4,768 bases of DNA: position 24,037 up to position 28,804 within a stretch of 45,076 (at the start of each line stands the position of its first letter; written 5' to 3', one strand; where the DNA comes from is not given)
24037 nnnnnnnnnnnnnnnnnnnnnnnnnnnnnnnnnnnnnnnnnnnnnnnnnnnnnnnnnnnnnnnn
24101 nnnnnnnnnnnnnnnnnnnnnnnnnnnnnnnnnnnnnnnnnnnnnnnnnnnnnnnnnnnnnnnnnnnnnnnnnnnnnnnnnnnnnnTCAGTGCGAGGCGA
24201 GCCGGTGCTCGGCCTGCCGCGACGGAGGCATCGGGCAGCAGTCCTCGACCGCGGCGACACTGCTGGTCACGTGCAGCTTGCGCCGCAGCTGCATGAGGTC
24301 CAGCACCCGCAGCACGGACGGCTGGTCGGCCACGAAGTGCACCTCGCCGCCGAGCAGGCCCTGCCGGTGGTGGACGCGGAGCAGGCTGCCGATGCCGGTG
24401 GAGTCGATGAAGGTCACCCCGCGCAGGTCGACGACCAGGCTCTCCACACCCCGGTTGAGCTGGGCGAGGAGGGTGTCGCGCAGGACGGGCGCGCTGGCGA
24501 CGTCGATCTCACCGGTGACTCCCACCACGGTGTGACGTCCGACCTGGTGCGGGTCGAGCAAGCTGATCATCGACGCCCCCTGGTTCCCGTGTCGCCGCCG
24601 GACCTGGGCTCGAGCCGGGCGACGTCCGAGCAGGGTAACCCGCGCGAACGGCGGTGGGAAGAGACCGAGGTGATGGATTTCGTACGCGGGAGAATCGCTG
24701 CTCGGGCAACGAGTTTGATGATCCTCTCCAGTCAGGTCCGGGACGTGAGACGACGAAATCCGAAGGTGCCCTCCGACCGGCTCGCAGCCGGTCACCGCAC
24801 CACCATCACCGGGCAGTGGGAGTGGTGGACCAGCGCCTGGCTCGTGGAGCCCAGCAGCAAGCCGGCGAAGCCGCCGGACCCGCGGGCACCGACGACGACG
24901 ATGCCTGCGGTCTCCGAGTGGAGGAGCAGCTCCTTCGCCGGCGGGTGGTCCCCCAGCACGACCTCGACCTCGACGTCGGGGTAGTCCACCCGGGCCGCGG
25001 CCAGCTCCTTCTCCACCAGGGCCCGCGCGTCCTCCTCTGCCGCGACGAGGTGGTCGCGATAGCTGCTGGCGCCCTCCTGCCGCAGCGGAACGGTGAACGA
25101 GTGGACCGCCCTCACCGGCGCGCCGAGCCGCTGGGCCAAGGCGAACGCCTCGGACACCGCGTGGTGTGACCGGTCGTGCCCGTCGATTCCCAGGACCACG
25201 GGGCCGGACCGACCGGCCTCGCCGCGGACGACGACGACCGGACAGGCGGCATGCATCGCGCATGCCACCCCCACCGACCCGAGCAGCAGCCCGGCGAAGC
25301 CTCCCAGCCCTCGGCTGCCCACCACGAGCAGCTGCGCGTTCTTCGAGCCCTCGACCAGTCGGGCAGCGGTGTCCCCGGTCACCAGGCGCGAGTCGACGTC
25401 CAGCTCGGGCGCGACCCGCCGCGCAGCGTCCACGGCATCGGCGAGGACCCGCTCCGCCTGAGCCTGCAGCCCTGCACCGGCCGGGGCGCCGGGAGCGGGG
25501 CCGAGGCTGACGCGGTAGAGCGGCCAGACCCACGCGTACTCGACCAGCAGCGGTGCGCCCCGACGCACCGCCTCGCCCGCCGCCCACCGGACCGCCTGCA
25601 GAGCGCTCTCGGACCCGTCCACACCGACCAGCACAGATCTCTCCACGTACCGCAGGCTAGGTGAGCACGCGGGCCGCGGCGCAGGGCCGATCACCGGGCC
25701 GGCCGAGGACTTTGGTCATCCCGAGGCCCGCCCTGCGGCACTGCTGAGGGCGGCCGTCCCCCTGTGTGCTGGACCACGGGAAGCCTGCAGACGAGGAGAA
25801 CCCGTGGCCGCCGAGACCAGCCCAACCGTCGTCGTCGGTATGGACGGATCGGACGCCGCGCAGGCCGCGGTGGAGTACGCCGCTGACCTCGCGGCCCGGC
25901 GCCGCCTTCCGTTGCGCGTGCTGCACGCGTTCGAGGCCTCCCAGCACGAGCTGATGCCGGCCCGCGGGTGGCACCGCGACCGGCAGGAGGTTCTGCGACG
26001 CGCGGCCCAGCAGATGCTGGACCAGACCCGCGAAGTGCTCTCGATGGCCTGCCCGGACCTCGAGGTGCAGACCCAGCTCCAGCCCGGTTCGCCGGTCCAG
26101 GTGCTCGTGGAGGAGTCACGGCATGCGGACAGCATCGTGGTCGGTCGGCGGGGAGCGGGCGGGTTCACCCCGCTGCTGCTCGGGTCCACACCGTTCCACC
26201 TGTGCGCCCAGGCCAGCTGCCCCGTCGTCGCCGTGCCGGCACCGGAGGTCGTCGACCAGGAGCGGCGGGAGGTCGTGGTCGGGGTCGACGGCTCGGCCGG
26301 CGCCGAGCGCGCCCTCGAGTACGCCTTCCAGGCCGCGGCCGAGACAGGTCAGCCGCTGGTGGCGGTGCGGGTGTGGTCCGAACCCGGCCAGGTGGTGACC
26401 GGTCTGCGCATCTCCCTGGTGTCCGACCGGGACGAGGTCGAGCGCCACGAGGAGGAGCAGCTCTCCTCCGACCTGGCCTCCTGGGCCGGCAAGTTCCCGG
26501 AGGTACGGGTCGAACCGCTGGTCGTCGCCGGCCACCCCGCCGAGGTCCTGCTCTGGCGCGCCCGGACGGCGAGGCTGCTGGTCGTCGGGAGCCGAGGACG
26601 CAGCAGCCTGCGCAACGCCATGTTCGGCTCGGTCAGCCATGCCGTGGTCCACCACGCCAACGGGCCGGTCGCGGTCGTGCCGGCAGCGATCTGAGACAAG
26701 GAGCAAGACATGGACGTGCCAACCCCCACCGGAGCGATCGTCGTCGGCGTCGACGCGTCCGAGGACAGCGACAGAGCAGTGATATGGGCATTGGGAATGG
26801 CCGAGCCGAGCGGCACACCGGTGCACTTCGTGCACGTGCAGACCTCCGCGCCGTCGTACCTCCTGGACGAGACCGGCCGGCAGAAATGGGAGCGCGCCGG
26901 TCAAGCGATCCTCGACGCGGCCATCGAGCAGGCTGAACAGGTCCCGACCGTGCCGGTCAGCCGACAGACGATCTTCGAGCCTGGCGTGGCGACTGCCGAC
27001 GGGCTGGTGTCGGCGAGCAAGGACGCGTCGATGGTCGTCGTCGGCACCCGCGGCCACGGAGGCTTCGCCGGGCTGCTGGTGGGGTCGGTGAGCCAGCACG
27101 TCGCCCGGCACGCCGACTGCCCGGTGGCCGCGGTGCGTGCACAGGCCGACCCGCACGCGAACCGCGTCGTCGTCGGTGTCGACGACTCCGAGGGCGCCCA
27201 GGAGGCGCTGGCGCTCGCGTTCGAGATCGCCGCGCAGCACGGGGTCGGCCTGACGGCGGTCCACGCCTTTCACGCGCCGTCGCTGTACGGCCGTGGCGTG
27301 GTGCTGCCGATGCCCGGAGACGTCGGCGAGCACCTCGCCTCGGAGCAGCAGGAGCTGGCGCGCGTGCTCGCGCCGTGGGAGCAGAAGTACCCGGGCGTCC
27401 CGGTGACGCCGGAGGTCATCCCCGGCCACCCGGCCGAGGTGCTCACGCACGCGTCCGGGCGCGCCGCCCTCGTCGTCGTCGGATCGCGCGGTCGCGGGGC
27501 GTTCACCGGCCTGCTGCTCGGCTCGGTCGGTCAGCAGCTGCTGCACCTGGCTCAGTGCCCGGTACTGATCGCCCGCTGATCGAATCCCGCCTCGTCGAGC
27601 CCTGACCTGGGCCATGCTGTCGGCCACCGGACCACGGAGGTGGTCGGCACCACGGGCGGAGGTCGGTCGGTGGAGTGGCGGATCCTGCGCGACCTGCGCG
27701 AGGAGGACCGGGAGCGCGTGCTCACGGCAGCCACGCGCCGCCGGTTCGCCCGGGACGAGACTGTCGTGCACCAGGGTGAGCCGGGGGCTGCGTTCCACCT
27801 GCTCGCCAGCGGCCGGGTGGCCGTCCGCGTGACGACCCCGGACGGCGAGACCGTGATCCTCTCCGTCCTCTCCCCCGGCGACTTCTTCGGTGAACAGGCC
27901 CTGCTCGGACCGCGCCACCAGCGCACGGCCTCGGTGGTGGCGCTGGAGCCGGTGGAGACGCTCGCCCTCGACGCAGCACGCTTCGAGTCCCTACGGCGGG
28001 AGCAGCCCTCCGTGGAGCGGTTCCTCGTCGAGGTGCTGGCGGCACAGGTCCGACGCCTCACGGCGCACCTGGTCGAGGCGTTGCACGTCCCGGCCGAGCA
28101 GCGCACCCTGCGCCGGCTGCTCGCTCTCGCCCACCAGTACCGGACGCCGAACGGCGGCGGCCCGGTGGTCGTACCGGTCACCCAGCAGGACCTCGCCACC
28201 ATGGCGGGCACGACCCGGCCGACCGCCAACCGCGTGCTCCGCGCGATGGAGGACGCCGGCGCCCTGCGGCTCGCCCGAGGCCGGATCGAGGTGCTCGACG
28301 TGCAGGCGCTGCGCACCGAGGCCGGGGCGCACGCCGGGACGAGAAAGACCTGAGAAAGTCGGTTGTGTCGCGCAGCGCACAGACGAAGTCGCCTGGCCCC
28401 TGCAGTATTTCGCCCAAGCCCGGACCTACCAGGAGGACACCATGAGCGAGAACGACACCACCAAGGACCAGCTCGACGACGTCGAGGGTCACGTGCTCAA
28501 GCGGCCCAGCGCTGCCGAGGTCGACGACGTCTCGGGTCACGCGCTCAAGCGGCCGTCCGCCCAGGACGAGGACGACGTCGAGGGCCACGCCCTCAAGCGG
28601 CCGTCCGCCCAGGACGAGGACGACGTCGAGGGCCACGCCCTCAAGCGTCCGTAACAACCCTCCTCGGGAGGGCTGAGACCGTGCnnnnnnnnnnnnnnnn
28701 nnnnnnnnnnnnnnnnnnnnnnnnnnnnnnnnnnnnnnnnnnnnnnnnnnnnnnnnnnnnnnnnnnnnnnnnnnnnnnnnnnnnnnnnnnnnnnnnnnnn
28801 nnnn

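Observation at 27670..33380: Candidate cyclic-nucleotide-controlled protease module: cyclase-STAND-TPR sensor divergent from a cNMP-binding / GAF / S8 peptidase operon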

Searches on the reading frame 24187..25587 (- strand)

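Call 8: search_protein_families(library=pfam, proteins=[window:24187-25587:-], max_evalue=0.001)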
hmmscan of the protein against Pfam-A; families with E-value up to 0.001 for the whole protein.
window:24187-25587:- (466 aa): 2 families
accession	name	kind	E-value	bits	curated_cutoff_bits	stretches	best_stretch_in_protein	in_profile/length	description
PF01740.26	STAS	-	3.7e-17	62.4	22.6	1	348-445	6-104/106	STAS domain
PF13466.11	STAS_2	-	2.6e-12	47.2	29.2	1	357-434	3-79/80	STAS domain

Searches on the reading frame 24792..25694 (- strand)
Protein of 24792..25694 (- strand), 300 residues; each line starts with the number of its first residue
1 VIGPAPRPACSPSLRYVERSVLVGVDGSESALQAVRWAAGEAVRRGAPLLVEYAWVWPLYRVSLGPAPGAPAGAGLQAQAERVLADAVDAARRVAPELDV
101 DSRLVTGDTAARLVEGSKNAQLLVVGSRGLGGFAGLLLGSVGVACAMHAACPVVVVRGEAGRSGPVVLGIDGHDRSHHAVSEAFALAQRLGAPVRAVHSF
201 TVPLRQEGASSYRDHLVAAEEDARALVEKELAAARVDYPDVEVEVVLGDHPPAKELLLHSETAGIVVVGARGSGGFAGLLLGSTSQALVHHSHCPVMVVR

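Call 6: search_protein_families(library=pfam, proteins=[window:24792-25694:-], max_evalue=0.01)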
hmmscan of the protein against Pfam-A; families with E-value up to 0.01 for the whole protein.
window:24792-25694:- (300 aa): 1 family
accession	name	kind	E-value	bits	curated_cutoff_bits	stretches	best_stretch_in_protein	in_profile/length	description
PF00582.32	Usp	-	1.3e-55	188.3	24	2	19-157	3-141/141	Universal stress protein family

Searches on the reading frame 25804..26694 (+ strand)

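Call 6: search_protein_families(library=pfam, proteins=[window:25804-26694:+], max_evalue=0.01)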
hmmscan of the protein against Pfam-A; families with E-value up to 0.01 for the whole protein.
window:25804-26694:+ (296 aa): 1 family
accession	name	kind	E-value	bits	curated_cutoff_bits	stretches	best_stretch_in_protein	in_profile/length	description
PF00582.32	Usp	-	1.9e-52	178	24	2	155-293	3-141/141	Universal stress protein family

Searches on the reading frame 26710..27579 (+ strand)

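Call 6: search_protein_families(library=pfam, proteins=[window:26710-27579:+], max_evalue=0.01)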
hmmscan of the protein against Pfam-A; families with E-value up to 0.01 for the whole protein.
window:26710-27579:+ (289 aa): 1 family
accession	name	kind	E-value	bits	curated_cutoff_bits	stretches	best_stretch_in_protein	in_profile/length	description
PF00582.32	Usp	-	2.8e-56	190.4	24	2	10-143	5-141/141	Universal stress protein family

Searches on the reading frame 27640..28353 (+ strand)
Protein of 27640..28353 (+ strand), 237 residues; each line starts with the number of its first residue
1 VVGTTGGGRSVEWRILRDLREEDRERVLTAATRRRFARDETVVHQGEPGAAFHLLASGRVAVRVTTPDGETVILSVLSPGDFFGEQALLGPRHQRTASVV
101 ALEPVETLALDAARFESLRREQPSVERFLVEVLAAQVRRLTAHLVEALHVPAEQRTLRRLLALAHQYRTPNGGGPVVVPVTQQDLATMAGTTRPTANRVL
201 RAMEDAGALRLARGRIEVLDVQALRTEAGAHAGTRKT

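Call 6: search_protein_families(library=pfam, proteins=[window:27640-28353:+], max_evalue=0.01)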
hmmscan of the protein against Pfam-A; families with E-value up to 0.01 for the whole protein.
window:27640-28353:+ (237 aa): 9 families
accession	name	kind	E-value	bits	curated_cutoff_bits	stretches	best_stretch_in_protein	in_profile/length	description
PF00027.35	cNMP_binding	-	2.3e-24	85.6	27.5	1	33-120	1-87/89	Cyclic nucleotide-binding domain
PF13545.12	HTH_Crp_2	-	2.9e-18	66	27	1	154-225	1-68/70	Crp-like helix-turn-helix domain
PF01047.28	MarR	-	5.2e-05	23.5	24.6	1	179-209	17-47/59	MarR family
PF12802.13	MarR_2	-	0.00025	21.6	27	1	176-211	20-52/61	MarR family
PF13412.12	HTH_24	-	0.0014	18.6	21.9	1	180-207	18-45/48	Winged helix-turn-helix DNA-binding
PF09339.16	HTH_IclR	-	0.005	17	22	1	180-210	19-49/52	IclR helix-turn-helix domain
PF25213.1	HVO_A0261_N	-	0.0055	17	35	1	179-211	24-56/86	HVO_A0261 N-terminal domain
PF00325.26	Crp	-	0.0063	16.7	21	0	179-201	2-24/32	Bacterial regulatory proteins, crp family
PF22168.2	DIP2311-like_C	-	0.0081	16.9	27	0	183-210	23-50/63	Transcriptional regulator DIP2311-like, C-terminal domain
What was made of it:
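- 27640..28353 (+): Crp/Fnr-family transcription factor (cNMP-binding domain plus HTH_Crp_2). An alternative start lies at about 27670. Pfam PF00027 85.6 bits and PF13545 66 bits (call 6).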

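Call 9: search_protein_families(library=padloc, proteins=[window:27640-28353:+], max_evalue=0.01)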
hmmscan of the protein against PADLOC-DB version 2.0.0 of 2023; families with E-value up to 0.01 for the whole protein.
window:27640-28353:+ (237 aa): 6 families
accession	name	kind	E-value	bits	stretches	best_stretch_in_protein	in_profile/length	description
PDLC02371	PycTIR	-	1.9e-13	48.4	1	25-141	31-142/288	-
PDLC00731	Effector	-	3.2e-12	44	1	26-139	35-143/306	TIR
PDLC00734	PycC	-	1.7e-10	38.6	1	29-135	27-137/374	Pycsar cyclase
PDLC00732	Effector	-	1.3e-08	32.1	1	29-145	34-145/301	TIR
PDLC00730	Effector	-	4.1e-05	20.9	1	27-138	52-159/299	TIR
PDLC03963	SoFic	-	0.0087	13.5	0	138-214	275-344/361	-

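Call 24: search_protein_families(library=ncbifam, proteins=[window:27640-28353:+], max_evalue=0.001)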
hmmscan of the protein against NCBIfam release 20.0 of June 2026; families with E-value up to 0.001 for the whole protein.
window:27640-28353:+ (237 aa): 13 families
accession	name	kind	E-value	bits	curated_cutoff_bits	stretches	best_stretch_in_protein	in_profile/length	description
NF008732.0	PRK11753.1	equivalog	3.5e-25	88.7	266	1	21-214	13-205/214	cAMP-activated global transcriptional regulator CRP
NF052518.1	TransRegLdrP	equivalog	2.9e-18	66.6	300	1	34-230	2-190/195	transcriptional regulator LdrP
NF041163.2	encap_f2b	equivalog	1.5e-13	50.7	400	1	14-140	77-204/450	family 2B encapsulin nanocompartment shell protein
TIGR03697.1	NtcA_cyano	equivalog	3.6e-12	46.4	244.95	1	41-224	3-188/193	global nitrogen regulator NtcA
NF006901.0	PRK09392.1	equivalog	8.4e-12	44.9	211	1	15-224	14-217/236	transcriptional activator FtrB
NF058543.1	ActPatMycb56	equivalog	2.4e-11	43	460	1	32-151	20-132/317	acetyltransferase Pat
NF050806.1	TransRegFixKCaul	equivalog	3.1e-10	39.6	300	1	28-225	20-211/215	transcriptional regulator FixK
NF010499.0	PRK13918.1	equivalog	4.9e-10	39.3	274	1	51-226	31-199/205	CRP/FNR family transcriptional regulator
NF045989.1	TransRegFnrLRhodb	equivalog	1.5e-09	37.4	300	1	31-232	36-239/245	transcriptional regulator FnrL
NF053664.1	TransRegPtrACyano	equivalog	5.4e-08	32.4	300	1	54-219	32-190/196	Crp/Fnr family transcriptional regulator PtrA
TIGR03896.1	cyc_nuc_ocin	subfamily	7e-07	28.9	161.05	1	31-135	8-119/317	bacteriocin-type transport-associated protein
NF007707.0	PRK10402.1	subfamily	3.1e-05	23.7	180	1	30-155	30-154/226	transcriptional regulator YeiL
NF008365.0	PRK11161.1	subfamily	0.00074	18.9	228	1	35-231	51-246/250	fumarate/nitrate reduction transcriptional regulator Fnr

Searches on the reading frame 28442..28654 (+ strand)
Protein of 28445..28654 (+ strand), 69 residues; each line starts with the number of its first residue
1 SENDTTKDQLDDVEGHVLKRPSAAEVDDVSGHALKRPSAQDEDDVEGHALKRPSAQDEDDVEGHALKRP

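Call 6: search_protein_families(library=pfam, proteins=[window:28445-28654:+], max_evalue=0.01)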
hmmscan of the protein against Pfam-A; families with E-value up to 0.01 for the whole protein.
window:28445-28654:+ (69 aa): 1 family
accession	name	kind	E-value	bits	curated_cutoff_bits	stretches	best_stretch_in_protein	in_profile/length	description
PF21627.2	BTH_I2711-like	-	0.00086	20.1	27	0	43-62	23-42/71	Uncharacterized protein BTH_I2711-like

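Call 9: search_protein_families(library=padloc, proteins=[window:28445-28654:+], max_evalue=0.01)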
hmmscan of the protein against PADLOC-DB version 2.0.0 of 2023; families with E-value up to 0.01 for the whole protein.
window:28445-28654:+ (69 aa): 0 families

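Call 24: search_protein_families(library=ncbifam, proteins=[window:28445-28654:+], max_evalue=0.001)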
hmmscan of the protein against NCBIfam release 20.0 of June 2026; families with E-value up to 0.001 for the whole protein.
window:28445-28654:+ (69 aa): 0 families

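Call 28: find_homologous_proteins(query=window:28445-28654:+, max_evalue=0.001)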
Query window:28445-28654:+ (69 aa): 13 proteins with E <= 0.001 among 480 candidates.
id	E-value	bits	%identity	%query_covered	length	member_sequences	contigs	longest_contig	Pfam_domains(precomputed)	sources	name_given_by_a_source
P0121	3.6e-20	89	46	96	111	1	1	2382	-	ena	-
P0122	5.6e-12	63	53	90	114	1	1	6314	-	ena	-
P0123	7.8e-8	50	44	97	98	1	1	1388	-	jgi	jgi:hypothetical protein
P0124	1.2e-6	46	48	70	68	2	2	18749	-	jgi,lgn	jgi:hypothetical protein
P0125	1.6e-6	46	36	97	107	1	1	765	-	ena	-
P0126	1.4e-5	43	42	83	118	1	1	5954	-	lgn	-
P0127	1.5e-5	43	44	83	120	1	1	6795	-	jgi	jgi:hypothetical protein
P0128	2.7e-5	42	54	68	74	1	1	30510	-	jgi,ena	-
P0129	6.5e-5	41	45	81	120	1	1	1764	-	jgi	-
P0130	6.9e-5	41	45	81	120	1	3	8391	-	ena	-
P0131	7.8e-5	41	57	71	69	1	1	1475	-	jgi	jgi:hypothetical protein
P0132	3.0e-4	39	37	90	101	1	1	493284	-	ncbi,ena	-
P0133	3.7e-4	38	48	83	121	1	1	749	-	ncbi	-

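Call 72: find_encoding_contigs(protein=P0132, flank=6000, max_places=2)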
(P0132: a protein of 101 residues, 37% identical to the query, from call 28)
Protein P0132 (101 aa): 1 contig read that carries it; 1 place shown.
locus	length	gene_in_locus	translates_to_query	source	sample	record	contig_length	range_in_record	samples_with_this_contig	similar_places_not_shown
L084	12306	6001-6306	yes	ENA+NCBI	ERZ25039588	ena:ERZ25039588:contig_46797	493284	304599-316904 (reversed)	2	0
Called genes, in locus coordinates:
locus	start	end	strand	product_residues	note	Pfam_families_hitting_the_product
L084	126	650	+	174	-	PF00109:ketoacyl-synt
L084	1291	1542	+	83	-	-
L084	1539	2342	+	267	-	-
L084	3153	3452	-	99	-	PF00403:HMA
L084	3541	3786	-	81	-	-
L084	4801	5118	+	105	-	-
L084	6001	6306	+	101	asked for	-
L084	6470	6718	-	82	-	PF00082:Peptidase_S8 (weak)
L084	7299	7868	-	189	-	-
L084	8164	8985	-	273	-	PF00027:cNMP_binding (weak)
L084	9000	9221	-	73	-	-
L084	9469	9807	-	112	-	-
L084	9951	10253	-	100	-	-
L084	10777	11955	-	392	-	PF01321:Creatinase_N, PF00557:Peptidase_M24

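Call 73: find_encoding_contigs(protein=P0128, flank=6000, max_places=2)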
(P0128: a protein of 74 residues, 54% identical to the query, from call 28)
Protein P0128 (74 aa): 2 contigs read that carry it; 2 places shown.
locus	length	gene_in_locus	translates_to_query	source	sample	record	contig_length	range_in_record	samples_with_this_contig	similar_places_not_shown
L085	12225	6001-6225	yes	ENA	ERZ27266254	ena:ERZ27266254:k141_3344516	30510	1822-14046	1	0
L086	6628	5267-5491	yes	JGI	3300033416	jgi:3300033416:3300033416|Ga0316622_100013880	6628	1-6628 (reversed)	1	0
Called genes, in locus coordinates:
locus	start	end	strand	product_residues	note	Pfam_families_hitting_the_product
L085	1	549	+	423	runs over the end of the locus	PF00109:ketoacyl-synt, PF02801:Ketoacyl-synt_C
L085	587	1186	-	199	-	PF13279:4HBT_2, PF03061:4HBT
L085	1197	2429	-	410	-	PF05977:MFS_3, PF07690:MFS_1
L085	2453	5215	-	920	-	PF00403:HMA, PF00122:E1-E2_ATPase, PF00702:Hydrolase, PF00127:Copper-bind (weak), PF13473:Cupredoxin_1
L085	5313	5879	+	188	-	PF02870:Methyltransf_1N, PF01035:DNA_binding_1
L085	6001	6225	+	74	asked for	-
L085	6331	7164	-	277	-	PF00082:Peptidase_S8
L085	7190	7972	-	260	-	PF01590:GAF, PF13185:GAF_2, PF13492:GAF_3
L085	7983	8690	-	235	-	PF00027:cNMP_binding, PF13545:HTH_Crp_2, PF12802:MarR_2 (faint)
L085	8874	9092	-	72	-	-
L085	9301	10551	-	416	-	PF12704:MacB_PCD, PF02687:FtsX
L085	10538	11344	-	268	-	PF00005:ABC_tran, PF13304:AAA_21 (faint)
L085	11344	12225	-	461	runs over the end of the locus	PF25917:BSH_RND (weak), PF25919:BSH_CusB (faint), PF25984:BSH_YknX (weak), PF25990:Beta-barrel_YknX, PF25967:RND-MFP_C, PF25975:CzcB_C, PF25989:YknX_C (weak)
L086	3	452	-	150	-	?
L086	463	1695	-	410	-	PF05977:MFS_3, PF07690:MFS_1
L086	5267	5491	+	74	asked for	-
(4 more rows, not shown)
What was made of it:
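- It sits near fabF in other genomes too (calls 72, 73).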

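Call 74: find_encoding_contigs(protein=P0124, flank=6000, max_places=2)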
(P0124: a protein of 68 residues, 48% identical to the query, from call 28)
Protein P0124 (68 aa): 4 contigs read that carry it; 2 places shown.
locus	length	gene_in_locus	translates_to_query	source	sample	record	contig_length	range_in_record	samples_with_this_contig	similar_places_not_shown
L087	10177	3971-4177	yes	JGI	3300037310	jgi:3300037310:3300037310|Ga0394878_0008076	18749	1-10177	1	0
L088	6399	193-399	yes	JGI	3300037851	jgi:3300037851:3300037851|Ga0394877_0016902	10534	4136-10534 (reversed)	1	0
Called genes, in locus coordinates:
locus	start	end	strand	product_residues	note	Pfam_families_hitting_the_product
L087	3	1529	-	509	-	?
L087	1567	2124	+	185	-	PF01035:DNA_binding_1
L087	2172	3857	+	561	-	PF05977:MFS_3, PF07690:MFS_1, PF11700:ATG22 (faint), PF00027:cNMP_binding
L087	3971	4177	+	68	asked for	-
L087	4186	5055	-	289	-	PF00082:Peptidase_S8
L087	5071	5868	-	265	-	PF01590:GAF, PF13185:GAF_2, PF13492:GAF_3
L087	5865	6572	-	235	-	PF00027:cNMP_binding, PF13545:HTH_Crp_2, PF12802:MarR_2 (weak), PF00325:Crp (faint)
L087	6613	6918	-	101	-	-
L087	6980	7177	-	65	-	-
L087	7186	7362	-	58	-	-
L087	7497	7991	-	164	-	-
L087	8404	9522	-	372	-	PF01321:Creatinase_N, PF00557:Peptidase_M24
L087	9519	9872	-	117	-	-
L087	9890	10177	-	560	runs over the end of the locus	-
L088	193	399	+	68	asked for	-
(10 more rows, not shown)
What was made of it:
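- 28442..28654 (+): 70-aa cytoplasmic tandem-repeat peptide, with 4 copies of DDV(E/S)GH(A/V)LKRP plus acidic spacers. It is the candidate precursor or substrate of the S8 protease. In the reciprocal test, all 3 database homologues that could be looked up lie convergent to an S8 gene (calls 72-74).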

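Call 75: search_protein_representatives(alignment_id=A4)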
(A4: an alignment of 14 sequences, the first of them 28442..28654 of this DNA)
Query: 14 sequences, 116 profile positions. Proteins with E-value up to 0.001 (for the whole library): 760; up to 1e-10: 57; up to 1e-30: 0. The best 150 are listed.
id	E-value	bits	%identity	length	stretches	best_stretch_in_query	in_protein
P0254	2.8e-24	101.7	-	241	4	51-102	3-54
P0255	7.8e-23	97.1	-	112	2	1-102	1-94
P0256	5.9e-20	87.8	-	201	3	25-102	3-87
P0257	1.3e-19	86.7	-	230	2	4-100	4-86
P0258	5.3e-19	84.7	-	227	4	30-102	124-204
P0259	8.1e-18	80.9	-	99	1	1-102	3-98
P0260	4.2e-17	78.6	-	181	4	26-103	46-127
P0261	1.2e-16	77.1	-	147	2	4-102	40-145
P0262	1.2e-16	77.1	-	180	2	19-101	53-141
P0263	1.5e-16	76.8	-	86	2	51-109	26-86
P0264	6.3e-16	74.8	-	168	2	8-99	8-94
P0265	1.5e-15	73.6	-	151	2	29-105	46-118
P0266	2.3e-15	73.0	-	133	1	13-103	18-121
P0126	3.5e-15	72.4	-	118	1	22-102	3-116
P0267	6.4e-15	71.5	-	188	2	33-102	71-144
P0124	2.0e-13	66.7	-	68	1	47-109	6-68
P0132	1.1e-12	64.3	-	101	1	22-109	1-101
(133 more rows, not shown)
